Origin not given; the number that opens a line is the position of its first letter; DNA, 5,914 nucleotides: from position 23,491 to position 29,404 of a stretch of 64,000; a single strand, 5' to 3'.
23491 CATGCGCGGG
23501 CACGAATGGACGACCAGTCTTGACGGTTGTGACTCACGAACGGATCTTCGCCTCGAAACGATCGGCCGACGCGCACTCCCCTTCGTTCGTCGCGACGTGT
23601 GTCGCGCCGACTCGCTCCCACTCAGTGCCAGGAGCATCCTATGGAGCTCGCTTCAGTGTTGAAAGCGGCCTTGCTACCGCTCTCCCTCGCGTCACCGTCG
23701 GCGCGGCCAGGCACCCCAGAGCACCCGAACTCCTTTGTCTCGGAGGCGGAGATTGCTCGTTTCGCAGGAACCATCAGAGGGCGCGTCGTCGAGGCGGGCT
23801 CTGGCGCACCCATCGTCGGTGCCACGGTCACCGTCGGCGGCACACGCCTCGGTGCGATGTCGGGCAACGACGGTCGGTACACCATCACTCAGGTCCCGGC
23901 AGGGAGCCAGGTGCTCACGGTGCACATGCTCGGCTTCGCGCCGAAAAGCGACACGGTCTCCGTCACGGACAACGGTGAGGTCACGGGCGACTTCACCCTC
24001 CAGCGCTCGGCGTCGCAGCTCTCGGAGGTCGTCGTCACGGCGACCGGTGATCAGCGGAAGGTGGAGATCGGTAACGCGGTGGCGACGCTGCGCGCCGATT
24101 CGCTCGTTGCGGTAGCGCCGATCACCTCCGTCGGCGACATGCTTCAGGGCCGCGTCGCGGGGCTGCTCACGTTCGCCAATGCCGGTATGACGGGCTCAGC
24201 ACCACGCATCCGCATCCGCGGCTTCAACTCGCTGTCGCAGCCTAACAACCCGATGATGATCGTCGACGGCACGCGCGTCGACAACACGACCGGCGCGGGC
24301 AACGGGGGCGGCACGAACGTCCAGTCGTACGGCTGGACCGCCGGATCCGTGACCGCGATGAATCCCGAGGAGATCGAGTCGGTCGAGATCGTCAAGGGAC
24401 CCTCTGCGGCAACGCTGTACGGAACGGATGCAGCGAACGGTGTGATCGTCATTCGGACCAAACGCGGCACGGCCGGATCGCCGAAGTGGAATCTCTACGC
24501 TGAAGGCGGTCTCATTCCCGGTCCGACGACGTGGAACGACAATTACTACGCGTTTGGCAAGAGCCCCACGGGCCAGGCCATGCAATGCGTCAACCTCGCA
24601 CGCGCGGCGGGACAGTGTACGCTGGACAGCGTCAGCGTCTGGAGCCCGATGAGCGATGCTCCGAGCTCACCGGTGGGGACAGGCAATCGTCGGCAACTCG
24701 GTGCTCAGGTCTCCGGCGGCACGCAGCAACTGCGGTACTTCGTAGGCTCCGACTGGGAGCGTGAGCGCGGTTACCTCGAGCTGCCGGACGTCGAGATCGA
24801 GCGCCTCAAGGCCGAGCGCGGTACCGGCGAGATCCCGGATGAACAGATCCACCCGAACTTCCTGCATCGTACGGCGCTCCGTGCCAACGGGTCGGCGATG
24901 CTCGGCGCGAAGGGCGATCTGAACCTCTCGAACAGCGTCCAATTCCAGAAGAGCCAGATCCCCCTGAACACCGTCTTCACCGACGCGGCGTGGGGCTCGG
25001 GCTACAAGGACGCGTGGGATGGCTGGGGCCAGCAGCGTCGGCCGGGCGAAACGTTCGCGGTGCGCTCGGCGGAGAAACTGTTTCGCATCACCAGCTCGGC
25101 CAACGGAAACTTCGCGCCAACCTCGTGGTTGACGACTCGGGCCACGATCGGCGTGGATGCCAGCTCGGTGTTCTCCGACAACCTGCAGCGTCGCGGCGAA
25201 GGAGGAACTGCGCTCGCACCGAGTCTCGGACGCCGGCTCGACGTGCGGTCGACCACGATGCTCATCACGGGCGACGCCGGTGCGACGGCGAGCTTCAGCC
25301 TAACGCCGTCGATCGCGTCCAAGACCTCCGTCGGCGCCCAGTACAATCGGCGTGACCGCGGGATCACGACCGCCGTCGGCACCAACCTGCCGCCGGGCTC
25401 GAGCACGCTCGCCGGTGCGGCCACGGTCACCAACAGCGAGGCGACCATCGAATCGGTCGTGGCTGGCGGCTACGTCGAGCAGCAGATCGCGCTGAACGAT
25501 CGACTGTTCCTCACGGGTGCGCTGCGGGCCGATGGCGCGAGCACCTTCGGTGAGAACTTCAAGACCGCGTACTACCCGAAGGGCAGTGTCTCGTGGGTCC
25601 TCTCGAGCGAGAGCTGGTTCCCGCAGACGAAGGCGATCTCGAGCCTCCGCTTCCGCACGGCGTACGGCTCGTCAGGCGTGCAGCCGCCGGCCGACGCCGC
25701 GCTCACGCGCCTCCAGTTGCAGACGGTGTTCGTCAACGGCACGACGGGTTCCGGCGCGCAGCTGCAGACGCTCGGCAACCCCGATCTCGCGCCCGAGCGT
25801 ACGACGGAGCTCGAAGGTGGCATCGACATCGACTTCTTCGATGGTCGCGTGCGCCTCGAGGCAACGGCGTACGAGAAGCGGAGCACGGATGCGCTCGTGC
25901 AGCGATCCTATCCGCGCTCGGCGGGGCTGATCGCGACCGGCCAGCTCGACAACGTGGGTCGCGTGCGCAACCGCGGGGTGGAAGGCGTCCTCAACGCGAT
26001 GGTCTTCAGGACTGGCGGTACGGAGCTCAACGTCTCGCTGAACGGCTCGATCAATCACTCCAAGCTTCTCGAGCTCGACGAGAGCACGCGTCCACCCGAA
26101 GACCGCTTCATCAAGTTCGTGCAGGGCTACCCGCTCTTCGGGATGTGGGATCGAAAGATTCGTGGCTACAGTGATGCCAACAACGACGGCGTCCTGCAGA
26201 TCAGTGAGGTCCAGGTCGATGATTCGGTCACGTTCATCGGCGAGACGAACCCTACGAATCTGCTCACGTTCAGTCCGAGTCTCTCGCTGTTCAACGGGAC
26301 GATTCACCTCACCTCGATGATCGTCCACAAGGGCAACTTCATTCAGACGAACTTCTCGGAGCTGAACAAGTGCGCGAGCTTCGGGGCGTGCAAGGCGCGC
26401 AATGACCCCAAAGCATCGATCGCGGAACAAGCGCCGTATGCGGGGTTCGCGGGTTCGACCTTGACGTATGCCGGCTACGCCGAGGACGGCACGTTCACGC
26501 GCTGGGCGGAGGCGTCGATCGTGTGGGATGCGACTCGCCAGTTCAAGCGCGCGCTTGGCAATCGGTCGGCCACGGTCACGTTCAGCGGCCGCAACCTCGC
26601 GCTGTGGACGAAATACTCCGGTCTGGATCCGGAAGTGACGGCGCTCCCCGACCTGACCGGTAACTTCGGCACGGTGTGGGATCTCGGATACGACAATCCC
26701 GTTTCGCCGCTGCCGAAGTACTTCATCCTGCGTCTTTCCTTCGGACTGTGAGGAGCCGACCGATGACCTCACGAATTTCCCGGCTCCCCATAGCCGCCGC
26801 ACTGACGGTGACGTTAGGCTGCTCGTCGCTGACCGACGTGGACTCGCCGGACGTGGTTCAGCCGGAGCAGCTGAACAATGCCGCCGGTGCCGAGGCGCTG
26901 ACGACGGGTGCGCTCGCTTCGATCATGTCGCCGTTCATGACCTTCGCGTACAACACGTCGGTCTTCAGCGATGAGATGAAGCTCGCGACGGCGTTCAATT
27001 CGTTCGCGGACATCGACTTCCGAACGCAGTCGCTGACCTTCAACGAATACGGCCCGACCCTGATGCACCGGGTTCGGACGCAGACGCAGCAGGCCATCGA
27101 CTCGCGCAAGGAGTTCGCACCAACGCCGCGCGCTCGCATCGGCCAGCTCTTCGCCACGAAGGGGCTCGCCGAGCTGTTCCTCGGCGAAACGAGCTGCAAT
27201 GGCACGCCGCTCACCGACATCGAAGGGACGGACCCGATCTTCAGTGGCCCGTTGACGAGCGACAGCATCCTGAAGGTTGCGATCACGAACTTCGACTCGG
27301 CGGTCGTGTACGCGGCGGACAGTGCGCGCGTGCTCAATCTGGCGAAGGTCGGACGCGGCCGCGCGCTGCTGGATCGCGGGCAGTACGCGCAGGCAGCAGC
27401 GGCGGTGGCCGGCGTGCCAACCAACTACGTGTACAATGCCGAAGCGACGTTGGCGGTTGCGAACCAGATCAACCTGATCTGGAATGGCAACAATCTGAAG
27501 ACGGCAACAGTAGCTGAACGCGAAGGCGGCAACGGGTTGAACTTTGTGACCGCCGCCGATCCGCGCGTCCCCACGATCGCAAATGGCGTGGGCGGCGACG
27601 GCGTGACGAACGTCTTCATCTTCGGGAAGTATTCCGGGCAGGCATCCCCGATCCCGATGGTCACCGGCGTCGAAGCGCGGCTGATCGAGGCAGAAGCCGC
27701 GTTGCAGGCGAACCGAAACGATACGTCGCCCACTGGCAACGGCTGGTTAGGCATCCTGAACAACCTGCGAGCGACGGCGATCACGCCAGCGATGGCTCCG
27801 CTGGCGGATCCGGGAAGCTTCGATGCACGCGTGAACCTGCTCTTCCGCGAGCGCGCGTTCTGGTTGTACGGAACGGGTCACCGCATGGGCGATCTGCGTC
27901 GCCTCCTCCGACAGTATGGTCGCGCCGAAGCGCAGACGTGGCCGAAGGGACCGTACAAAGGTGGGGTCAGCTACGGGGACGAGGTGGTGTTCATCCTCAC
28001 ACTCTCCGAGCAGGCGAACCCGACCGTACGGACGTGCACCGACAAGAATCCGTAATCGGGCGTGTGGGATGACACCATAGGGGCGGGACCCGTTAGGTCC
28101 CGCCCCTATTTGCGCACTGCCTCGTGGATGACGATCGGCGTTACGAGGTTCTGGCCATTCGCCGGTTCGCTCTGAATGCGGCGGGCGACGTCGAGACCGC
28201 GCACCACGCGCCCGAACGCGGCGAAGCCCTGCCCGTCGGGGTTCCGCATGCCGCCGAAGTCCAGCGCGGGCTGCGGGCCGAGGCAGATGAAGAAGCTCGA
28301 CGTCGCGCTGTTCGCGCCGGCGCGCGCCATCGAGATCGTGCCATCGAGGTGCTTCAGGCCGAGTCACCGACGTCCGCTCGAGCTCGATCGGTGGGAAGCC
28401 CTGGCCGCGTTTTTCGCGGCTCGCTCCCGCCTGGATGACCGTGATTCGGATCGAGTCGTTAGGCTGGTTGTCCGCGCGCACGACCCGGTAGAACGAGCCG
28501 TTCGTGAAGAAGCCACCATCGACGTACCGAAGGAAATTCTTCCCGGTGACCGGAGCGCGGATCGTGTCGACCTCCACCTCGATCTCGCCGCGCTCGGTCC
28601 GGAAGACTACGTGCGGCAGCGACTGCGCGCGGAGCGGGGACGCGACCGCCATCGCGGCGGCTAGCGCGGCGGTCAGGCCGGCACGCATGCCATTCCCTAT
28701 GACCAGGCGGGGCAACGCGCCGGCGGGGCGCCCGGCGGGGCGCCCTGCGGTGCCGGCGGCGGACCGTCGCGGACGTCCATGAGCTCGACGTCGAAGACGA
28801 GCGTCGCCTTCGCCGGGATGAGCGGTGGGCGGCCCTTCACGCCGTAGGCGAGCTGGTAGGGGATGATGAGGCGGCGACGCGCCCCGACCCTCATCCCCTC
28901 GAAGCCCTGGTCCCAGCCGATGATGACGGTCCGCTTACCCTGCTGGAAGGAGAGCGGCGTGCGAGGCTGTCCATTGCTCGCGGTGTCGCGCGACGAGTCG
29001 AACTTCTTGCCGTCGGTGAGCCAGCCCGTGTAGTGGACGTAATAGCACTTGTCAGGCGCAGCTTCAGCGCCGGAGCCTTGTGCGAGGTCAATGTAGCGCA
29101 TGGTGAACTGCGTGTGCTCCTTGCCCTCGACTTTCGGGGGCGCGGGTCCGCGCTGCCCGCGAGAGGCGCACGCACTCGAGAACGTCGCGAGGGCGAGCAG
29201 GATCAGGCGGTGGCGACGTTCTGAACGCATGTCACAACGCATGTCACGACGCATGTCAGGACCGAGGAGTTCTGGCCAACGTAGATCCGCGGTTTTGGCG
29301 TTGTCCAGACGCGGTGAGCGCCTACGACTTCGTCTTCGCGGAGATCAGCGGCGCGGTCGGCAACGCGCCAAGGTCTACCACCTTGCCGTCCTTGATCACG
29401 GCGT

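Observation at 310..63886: Hyper-abundant dispersed octamer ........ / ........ (about one copy per kb)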

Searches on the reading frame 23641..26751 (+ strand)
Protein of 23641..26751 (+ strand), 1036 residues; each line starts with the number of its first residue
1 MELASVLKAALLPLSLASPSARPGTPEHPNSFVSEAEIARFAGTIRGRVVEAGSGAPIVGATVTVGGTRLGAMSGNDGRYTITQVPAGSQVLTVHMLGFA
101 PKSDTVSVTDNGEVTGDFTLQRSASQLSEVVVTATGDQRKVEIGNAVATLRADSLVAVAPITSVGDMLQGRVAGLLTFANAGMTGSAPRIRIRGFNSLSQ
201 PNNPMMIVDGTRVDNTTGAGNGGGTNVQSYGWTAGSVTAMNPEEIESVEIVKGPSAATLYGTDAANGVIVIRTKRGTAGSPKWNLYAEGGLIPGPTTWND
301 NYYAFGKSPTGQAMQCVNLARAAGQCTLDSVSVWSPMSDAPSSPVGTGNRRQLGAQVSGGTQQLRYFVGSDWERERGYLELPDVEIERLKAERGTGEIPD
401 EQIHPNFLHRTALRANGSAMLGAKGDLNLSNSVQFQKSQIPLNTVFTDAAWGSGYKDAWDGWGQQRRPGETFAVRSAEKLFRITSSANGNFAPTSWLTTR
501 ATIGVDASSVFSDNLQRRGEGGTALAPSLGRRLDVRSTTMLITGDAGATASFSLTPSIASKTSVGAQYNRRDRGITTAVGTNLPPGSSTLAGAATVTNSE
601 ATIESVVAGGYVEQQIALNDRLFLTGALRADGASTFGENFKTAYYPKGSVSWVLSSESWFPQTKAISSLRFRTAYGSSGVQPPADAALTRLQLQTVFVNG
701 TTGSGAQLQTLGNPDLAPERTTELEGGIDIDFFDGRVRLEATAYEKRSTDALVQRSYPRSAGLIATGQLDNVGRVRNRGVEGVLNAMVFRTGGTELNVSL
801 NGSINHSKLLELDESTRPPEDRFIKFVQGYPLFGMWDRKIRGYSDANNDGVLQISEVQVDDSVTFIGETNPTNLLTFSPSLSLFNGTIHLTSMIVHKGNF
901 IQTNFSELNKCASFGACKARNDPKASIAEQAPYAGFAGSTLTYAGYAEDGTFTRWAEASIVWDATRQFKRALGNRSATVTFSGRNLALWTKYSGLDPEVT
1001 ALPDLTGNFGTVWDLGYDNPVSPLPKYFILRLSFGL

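Call 11: search_protein_families(library=pfam, proteins=[window:23641-26751:+])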
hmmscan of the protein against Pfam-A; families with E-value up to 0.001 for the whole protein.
window:23641-26751:+ (1036 aa): 6 families
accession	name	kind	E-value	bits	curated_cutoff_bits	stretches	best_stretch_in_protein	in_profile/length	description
PF00593.30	TonB_dep_Rec_b-barrel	-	7.5e-25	89.1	27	1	449-802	32-342/436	TonB dependent receptor-like, beta-barrel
PF13715.12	CarbopepD_reg_2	-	5.2e-18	65.3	32.2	1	45-132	1-88/88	CarboxypepD_reg-like domain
PF07715.20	Plug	-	2.6e-16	60.5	23.9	1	142-268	4-107/107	TonB-dependent Receptor Plug Domain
PF13620.12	CarboxypepD_reg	-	5.7e-16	59.1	32.3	1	44-121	1-82/82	Carboxypeptidase regulatory-like domain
PF14905.12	OMP_b-brl_3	-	9.3e-05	22.1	27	1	710-810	207-300/408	Outer membrane protein beta-barrel family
PF08308.17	PEGA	-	0.00052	20.3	20.8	0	60-122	12-69/71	PEGA domain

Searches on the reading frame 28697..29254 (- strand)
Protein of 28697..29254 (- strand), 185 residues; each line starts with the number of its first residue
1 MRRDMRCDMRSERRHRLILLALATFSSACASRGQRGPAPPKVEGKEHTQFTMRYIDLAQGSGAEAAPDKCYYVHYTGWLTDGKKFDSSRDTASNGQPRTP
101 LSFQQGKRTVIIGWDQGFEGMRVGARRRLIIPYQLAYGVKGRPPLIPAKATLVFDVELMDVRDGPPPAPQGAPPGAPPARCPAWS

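Call 14: search_protein_families(library=pfam, proteins=[window:28697-29254:-])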
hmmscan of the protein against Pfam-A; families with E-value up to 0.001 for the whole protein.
window:28697-29254:- (185 aa): 1 family
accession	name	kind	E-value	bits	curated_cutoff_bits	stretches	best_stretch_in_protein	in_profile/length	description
PF00254.34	FKBP_C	-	4.6e-27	94.6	21.1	1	65-158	5-93/94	FKBP-type peptidyl-prolyl cis-trans isomerase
